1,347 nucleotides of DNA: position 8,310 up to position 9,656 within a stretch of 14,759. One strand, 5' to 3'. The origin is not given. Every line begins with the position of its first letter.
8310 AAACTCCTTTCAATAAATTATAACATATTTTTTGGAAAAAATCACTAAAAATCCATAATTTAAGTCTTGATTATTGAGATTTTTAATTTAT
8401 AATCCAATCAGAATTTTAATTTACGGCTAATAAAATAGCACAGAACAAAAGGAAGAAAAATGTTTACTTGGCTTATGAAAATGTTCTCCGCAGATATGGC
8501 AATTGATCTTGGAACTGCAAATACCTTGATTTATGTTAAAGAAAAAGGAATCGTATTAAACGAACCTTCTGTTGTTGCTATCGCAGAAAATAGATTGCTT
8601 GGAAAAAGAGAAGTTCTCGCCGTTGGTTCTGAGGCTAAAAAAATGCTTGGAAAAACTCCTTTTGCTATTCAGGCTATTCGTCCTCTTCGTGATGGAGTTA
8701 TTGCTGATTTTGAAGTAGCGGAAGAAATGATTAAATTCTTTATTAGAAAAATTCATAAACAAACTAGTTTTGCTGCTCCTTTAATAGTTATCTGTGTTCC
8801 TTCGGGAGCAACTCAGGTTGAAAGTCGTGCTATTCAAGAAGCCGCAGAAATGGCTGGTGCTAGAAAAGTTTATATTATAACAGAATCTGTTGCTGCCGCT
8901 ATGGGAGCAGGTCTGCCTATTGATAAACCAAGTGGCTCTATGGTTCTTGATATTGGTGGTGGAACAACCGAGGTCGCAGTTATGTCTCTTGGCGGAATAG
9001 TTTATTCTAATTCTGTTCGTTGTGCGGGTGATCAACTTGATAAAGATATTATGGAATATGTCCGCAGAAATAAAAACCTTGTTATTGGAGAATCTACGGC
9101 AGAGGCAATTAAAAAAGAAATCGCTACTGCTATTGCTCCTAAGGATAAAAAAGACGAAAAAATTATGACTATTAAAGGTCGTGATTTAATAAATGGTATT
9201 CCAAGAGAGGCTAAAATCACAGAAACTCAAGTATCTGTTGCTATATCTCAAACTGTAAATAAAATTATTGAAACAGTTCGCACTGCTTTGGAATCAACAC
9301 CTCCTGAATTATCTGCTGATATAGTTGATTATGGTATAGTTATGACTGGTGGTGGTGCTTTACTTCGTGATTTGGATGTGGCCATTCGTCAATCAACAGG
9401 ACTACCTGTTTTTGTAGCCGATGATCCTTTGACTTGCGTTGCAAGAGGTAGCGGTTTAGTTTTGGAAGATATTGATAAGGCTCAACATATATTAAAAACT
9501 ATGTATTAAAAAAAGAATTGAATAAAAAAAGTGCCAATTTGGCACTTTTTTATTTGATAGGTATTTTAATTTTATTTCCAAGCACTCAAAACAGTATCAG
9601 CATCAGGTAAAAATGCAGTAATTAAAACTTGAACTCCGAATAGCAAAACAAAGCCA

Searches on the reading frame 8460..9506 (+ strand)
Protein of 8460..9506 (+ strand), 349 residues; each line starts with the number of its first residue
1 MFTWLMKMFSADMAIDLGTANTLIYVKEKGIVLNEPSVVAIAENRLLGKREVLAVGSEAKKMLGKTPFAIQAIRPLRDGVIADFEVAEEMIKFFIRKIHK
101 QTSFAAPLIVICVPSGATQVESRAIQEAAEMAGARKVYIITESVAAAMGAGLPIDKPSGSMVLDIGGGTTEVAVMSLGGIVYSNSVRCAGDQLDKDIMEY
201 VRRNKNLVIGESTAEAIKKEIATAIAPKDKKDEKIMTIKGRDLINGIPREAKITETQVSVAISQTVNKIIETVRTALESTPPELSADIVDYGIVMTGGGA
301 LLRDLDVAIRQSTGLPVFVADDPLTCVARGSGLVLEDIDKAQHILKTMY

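Call 69: find_homologous_proteins(query=window:8460-9506:+, max_evalue=1e-50)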
Query window:8460-9506:+ (349 aa): 8000 proteins with E <= 1e-50 among 8000 candidates; the best 120 are listed.
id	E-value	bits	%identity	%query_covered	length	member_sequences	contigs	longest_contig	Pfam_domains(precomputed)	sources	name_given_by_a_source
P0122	1.5e-217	739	100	100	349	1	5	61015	PF00012.27,PF06723.20,PF14450.13,PF00022.26,PF11104.15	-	-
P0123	4.8e-181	619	82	100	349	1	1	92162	PF00012.27,PF06723.20,PF14450.13,PF00022.26,PF11104.15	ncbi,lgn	-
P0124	4.7e-174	596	77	100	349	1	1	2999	PF00012.27,PF06723.20,PF14450.13,PF00022.26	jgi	jgi:rod shape-determining protein MreB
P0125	4.1e-173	593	77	100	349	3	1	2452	PF00012.27,PF06723.20,PF14450.13,PF00022.26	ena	-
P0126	5.8e-172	589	75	100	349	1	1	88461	PF00012.27,PF06723.20,PF14450.13,PF00022.26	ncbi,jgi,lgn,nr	ncbi:MAG: rod shape-determining protein [Rickettsiales bacterium]|jgi:rod shape-determining protein 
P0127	9.4e-172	588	76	100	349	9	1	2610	PF00012.27,PF06723.20,PF14450.13,PF00022.26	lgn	-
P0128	3.5e-171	586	76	100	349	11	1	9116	PF00012.27,PF06723.20,PF14450.13,PF00022.26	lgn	-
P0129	2.6e-170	583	76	100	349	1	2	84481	PF00012.27,PF06723.20,PF14450.13,PF00022.26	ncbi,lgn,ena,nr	ncbi:MAG: rod shape-determining protein [Alphaproteobacteria bacterium]|nr:rod shape-determining pro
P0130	2.7e-170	583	76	100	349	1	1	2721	PF00012.27,PF06723.20,PF14450.13,PF00022.26,PF11104.15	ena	-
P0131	2.8e-170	583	77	100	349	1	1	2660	PF00012.27,PF06723.20,PF14450.13,PF00022.26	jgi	-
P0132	3.2e-170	583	75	100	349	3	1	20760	PF00012.27,PF06723.20,PF14450.13,PF00022.26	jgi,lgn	-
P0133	6.6e-170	582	77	100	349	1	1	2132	PF00012.27,PF06723.20,PF14450.13,PF00022.26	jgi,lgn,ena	-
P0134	3.4e-169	580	75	100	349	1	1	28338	PF00012.27,PF06723.20,PF14450.13,PF00022.26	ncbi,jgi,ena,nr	ncbi:MAG: rod shape-determining protein [Alphaproteobacteria bacterium]|nr:rod shape-determining pro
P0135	8.3e-169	578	75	100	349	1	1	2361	PF00012.27,PF06723.20,PF14450.13,PF00022.26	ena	-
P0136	1.7e-168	577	75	100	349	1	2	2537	PF00012.27,PF06723.20,PF14450.13,PF00022.26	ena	-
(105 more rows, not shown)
